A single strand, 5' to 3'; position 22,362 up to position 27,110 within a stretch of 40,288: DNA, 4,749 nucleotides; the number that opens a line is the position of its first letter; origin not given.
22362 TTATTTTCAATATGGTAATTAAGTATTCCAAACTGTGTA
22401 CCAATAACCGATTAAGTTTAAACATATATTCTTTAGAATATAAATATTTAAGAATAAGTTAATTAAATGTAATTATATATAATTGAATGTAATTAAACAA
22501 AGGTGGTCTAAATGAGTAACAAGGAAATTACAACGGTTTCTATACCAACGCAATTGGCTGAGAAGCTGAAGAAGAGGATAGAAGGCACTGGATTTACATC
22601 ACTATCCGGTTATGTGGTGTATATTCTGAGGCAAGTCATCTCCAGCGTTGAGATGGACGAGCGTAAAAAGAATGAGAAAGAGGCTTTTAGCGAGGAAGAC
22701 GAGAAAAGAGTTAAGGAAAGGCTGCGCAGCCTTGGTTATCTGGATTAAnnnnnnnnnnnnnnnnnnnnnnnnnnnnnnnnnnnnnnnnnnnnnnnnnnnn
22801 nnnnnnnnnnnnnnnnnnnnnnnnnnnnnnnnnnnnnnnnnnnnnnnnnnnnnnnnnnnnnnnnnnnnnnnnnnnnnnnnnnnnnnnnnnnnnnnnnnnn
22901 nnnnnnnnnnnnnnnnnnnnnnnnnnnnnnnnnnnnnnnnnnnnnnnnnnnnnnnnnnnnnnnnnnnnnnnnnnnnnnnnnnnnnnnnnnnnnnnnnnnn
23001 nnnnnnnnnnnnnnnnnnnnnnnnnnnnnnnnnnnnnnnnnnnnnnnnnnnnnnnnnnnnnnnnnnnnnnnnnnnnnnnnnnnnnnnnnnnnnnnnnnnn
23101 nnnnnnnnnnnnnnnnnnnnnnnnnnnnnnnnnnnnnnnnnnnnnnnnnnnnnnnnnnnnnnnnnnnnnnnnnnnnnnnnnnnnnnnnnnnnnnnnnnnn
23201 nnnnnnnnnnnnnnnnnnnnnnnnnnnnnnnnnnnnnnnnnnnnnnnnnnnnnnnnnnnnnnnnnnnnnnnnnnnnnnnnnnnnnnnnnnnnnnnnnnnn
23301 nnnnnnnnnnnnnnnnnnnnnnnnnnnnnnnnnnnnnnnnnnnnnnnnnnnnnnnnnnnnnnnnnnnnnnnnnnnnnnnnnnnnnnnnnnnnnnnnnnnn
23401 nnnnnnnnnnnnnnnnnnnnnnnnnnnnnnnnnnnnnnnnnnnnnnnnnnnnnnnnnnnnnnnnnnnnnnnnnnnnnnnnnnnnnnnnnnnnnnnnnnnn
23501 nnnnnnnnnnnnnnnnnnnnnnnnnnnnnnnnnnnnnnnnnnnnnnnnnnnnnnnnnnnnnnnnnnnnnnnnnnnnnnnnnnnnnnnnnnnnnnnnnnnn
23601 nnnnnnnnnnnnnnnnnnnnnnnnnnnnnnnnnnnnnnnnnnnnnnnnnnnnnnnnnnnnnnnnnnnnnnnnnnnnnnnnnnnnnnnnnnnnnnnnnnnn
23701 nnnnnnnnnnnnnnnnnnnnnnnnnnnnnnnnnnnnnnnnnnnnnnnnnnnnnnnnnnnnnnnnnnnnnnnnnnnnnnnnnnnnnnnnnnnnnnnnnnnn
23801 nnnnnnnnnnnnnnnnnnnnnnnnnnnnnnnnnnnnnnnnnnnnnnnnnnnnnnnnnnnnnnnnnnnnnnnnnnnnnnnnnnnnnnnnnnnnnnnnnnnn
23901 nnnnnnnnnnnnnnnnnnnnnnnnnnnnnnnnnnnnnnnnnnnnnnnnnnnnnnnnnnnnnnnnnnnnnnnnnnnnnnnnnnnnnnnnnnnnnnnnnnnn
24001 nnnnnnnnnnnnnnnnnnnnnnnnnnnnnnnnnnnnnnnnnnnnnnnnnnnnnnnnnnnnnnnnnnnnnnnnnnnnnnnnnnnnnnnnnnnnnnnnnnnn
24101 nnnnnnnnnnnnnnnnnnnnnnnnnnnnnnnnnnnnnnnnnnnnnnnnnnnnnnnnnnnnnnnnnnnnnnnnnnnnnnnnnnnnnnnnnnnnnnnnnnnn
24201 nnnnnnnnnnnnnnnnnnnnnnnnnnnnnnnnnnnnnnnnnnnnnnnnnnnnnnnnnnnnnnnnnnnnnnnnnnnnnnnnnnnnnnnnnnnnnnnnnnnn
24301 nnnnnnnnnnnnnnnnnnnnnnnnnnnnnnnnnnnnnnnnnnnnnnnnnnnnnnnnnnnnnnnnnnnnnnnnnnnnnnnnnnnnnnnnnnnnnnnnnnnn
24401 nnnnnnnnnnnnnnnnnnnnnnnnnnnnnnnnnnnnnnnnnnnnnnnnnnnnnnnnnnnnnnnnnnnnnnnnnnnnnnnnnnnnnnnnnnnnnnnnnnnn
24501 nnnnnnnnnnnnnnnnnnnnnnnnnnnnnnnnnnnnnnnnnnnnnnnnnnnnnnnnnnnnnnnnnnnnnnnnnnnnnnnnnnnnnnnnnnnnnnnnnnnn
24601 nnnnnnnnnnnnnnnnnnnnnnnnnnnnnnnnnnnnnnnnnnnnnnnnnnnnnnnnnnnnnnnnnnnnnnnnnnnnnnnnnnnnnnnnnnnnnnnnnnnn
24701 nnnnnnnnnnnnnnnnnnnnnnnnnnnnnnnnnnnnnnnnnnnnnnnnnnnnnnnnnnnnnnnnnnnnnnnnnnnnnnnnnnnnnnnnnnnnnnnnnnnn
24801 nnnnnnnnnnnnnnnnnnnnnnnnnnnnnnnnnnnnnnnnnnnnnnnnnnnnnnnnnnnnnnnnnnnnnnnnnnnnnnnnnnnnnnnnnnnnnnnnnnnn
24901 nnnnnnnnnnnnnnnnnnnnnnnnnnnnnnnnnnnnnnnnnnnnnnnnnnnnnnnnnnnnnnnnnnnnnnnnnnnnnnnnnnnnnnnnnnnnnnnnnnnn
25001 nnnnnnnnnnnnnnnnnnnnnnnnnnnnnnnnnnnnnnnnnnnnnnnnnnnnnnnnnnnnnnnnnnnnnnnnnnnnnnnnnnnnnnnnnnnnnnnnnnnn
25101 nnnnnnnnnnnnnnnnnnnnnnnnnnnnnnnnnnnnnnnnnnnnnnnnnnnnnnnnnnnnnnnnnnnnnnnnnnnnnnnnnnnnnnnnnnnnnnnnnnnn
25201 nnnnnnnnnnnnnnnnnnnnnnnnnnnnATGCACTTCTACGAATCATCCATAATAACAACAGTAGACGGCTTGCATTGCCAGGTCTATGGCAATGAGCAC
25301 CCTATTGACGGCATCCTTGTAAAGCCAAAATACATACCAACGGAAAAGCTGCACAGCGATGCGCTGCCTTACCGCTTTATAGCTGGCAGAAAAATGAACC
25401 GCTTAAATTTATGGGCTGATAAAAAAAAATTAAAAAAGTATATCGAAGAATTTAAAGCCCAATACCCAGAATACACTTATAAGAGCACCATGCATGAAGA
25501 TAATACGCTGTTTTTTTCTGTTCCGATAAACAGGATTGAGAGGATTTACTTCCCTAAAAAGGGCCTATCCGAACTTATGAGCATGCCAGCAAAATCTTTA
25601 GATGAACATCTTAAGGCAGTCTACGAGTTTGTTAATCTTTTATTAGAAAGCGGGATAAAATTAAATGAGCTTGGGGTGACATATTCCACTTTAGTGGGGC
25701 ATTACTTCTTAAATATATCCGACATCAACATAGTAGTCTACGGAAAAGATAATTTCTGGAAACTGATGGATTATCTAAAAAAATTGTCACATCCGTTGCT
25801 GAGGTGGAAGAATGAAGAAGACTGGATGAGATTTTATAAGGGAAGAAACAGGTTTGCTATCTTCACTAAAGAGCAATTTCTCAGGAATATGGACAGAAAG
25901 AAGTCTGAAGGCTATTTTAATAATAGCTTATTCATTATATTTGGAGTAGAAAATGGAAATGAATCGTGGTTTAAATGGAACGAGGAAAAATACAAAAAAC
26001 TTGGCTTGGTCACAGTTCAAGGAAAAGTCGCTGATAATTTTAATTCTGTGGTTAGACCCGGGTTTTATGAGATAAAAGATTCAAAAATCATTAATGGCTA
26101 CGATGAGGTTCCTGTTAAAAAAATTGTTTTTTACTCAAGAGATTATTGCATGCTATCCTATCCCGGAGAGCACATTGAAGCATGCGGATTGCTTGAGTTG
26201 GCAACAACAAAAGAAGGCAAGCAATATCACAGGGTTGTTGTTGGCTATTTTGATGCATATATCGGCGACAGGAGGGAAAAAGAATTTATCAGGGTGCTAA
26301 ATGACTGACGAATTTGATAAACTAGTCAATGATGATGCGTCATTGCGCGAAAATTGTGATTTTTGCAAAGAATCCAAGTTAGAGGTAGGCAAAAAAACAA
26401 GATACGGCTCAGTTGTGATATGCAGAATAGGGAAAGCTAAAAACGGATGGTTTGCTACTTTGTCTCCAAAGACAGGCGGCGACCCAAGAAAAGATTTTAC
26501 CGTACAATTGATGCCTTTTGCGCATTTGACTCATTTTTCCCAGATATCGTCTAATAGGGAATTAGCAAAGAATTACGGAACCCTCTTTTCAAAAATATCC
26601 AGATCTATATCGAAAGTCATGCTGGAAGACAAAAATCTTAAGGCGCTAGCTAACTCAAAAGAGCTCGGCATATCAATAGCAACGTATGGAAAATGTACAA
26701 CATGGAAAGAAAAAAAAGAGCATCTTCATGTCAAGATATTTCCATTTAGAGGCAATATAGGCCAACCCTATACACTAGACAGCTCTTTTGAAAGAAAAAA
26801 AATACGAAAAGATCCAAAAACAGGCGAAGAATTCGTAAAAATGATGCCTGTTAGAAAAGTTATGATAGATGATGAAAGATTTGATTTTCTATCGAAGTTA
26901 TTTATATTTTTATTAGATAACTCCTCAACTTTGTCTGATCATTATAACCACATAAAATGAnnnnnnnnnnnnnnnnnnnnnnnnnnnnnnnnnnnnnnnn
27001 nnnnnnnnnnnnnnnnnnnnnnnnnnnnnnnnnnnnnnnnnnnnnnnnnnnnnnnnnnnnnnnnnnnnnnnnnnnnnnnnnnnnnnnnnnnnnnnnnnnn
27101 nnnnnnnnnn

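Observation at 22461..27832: RHH-led six-gene cassette of nucleotide-phosphate enzymes: candidate undescribed nucleotide-based system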

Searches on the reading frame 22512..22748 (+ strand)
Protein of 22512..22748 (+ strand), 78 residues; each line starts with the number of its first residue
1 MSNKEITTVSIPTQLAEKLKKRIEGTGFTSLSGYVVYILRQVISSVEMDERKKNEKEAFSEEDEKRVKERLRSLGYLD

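Call 3: search_protein_families(library=pfam, proteins=[window:22512-22748:+], max_evalue=0.1)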
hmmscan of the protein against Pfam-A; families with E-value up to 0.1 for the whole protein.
window:22512-22748:+ (78 aa): 1 family
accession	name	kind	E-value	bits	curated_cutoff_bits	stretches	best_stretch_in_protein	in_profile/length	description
PF25041.1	UFL1_C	-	0.053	13.8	24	1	14-73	51-104/112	E3 UFM1-protein ligase 1 C-terminal domain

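Call 4: search_protein_families(library=ncbifam, proteins=[window:22512-22748:+], max_evalue=0.1)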
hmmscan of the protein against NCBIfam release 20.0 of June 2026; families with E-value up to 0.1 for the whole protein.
window:22512-22748:+ (78 aa): 2 families
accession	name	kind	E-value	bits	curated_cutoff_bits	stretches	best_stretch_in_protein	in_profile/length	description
NF001884.0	PRK00630.1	subfamily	0.0056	16.8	119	1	8-57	14-63/148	nickel responsive regulator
NF002815.0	PRK02967.1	equivalog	0.05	13.6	83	1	7-54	4-51/139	nickel-responsive transcriptional regulator NikR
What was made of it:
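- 22512..22748 (+): 78-aa RHH/CopG-type regulator of the cassette. Weak NikR N-terminal hits (call 4).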

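Call 52: search_protein_families(library=padloc, proteins=[window:22512-22748:+], max_evalue=0.01)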
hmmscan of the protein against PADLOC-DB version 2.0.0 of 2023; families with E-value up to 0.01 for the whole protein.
window:22512-22748:+ (78 aa): 0 families

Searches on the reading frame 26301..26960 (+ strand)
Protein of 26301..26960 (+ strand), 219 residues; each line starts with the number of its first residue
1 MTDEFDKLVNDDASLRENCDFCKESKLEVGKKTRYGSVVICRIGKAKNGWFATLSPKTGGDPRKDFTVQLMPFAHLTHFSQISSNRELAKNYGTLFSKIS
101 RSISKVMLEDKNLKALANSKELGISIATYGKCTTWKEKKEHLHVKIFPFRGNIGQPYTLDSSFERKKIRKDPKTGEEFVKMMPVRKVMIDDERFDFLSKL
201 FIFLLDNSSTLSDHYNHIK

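Call 3: search_protein_families(library=pfam, proteins=[window:26301-26960:+], max_evalue=0.1)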
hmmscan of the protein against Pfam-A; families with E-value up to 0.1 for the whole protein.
window:26301-26960:+ (219 aa): 1 family
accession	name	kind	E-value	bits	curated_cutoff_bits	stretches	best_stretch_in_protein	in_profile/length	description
PF17492.7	D_CNTX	-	0.09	13.4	27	0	12-50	7-41/48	Delta Ctenitoxins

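Call 4: search_protein_families(library=ncbifam, proteins=[window:26301-26960:+], max_evalue=0.1)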
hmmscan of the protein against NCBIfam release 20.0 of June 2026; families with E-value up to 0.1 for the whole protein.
window:26301-26960:+ (219 aa): 1 family
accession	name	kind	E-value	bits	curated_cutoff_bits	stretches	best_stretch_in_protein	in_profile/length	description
TIGR03277.1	methan_mark_9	hypoth_equivalog_domain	0.085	13.1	96.2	0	15-41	45-71/109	methanogenesis marker 9 domain-containing protein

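Call 12: search_solved_structures(query=window:26301-26960:+, max_evalue=10)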
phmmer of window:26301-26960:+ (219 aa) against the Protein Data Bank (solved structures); distinct sequences matched with E-value up to 10: 3.
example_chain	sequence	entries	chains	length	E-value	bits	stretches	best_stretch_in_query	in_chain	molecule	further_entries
2eq6_A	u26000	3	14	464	1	12.6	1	121-162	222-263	Pyruvate dehydrogenase complex, dihydrolipoamide dehydrogenase E3 component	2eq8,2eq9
7bv1_C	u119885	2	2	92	1.1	12.5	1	173-217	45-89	Non-structural protein 7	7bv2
8xko_C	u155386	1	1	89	1.2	12.4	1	173-217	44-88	Non-structural protein 7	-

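Call 23: find_homologous_proteins(query=window:26301-26960:+, max_evalue=0.001)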
Query window:26301-26960:+ (219 aa): 290 proteins with E <= 0.001 among 659 candidates; the best 120 are listed.
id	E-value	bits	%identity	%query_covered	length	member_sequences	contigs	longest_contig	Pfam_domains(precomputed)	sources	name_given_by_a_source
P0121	6.7e-143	492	100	100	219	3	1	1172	-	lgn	-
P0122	6.5e-92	325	70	94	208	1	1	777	-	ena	-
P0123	1.3e-88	315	67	94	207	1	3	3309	-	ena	-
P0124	2.5e-88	314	67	93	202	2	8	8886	-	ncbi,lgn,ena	-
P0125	8.0e-88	312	68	94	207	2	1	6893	-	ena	-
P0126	4.2e-87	310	67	94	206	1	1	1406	-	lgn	-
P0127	1.2e-85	305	66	94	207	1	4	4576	-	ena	-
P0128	1.2e-85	305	66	94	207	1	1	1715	-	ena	-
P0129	1.5e-85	305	68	94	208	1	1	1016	-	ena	-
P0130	1.1e-84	302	66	94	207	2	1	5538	-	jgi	-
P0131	1.2e-84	302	65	94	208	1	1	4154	-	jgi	-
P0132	9.6e-84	299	66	94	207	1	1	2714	-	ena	-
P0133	1.9e-83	298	64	92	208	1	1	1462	-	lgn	-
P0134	2.0e-83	298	64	88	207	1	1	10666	-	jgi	jgi:hypothetical protein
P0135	6.3e-83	296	64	92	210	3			-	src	-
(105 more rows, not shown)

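Call 27: search_solved_structures(query=A2, max_evalue=10)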
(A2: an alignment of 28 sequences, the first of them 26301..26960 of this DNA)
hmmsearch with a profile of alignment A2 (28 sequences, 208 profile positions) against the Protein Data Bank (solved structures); distinct sequences matched with E-value up to 10: 1.
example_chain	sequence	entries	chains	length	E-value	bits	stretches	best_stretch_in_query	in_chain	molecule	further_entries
6htn_A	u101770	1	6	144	1.3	11.7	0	132-162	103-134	Fucose-binding lectin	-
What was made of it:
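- On HIT superfamily: There is no Pfam, NCBIfam or PDB sequence hit (calls 3, 4, 12, 27).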

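Call 37: predict_structure(alignment_id=A2)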
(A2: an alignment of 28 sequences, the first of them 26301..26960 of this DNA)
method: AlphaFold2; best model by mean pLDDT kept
length: 219 residues; sequences in the alignment: 28
mean_pLDDT: 77.7   pTM: 0.75
mean pLDDT of the five models: 77.7, 76.4, 75.0, 72.9, 71.9
residues with pLDDT >= 90: 75; 70-90: 75; 50-70: 46; < 50: 23
segments of 3 or more residues with pLDDT < 50: 152-164, 209-215
pLDDT, mean of each block of 10 residues (from residue 1): 78 87 93 95 94 89 86 89 91 92 82 61 58 57 79 43 59 80 75 95 77 48
secondary structure, 60 per line:
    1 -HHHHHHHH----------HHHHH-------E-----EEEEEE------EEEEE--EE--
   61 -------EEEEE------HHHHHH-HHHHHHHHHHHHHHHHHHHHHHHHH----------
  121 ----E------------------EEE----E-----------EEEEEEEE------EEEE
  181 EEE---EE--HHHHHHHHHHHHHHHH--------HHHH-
elements in order: H2-9 H20-24 E38-43 E50-54 E68-72 H79-84 H86-110 E144-146 E163-170 E177-183 H191-206 H215-218

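Call 41: fold_search(model_id=the predicted structure, library=pdb)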
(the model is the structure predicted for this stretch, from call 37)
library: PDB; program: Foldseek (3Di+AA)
matches with E <= 10: 131; with E <= 0.001: 0
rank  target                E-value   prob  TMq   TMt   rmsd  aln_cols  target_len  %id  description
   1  3ksv                  3.4e-02  0.98  0.36  0.52   5.9       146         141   15  Hypothetical protein from Leishmania major (released 2010-01-12)
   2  5l0l_A                4.5e-02  0.85  0.39  0.40   9.5       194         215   12  Crystal structure of Uncharacterized protein LPG0439 (released 2016-08-10)
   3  9khy_1                5.8e-02  0.13  0.15  0.17  22.8       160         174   10  Terminator and trunk structure of Escherichia phage Mu (released 2025-02-12)
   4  3n1t_B                1.1e-01  0.63  0.32  0.50   6.2       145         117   13  Crystal structure of the H101A mutant ecHint GMP complex (released 2010-10-20)
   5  5osy_A                1.3e-01  0.23  0.25  0.19  14.5       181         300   10  Human Decapping Scavenger enzyme (hDcpS) in complex with m7G(5'S)ppSp(5'S)G mRNA 5' cap analog (released 2018-05-02)
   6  1ems_B                2.6e-01  0.54  0.35  0.21   6.7       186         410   11  CRYSTAL STRUCTURE OF THE C. ELEGANS NITFHIT PROTEIN (released 2000-07-20)
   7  1xmm_B                4.4e-01  0.18  0.26  0.22  14.4       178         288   10  Structure of human Dcps bound to m7GDP (released 2005-03-22)
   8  9lj8_A                4.7e-01  0.11  0.19  0.23  21.6       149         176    9  Tail structure of bacteriophage Mu in contracted state (released 2025-02-19)
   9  1xml_B                5.3e-01  0.14  0.24  0.20  14.1       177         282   10  Structure of human Dcps (released 2005-03-22)
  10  1st0_A                5.9e-01  0.15  0.26  0.21  14.1       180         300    9  Structure of DcpS bound to m7GpppG (released 2004-04-13)
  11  9icz_B                5.9e-01  0.04  0.13  0.11  17.4       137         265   11  C-Methyltransferase SeMT from Saccharopolyspora erythraea (released 2025-12-10)
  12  1xmm_C                7.1e-01  0.15  0.27  0.22  14.3       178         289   10  Structure of human Dcps bound to m7GDP (released 2005-03-22)
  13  4h5b_A                7.1e-01  0.06  0.18  0.23  12.0       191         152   12  Crystal Structure of DR_1245 from Deinococcus radiodurans (released 2013-01-30)
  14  1vlr_A                8.0e-01  0.13  0.26  0.21  13.7       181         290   10  Crystal structure of mRNA decapping enzyme (DcpS) from Mus musculus at 1.83 A resolution (released 2004-08-24)
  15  1st0_B                8.5e-01  0.15  0.27  0.22  13.5       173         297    9  Structure of DcpS bound to m7GpppG (released 2004-04-13)
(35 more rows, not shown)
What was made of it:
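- On HIT superfamily: The top PDB fold hits are HIT proteins but with E 0.03-0.3 (call 41).
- Closest known: GalT/Ap4A-phosphorylase branch of the HIT superfamily. Different: Fold matches are weak (E 0.03-0.3, calls 12, 27, 41).
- Checked: The best PDB fold matches of the HIT-like protein are HIT proteins, also weak (E 0.03-0.3, probability 0.98 for the top hit) (call 41).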

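Call 52: search_protein_families(library=padloc, proteins=[window:26301-26960:+], max_evalue=0.01)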
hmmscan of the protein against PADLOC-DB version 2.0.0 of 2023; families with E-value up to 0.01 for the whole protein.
window:26301-26960:+ (219 aa): 0 families
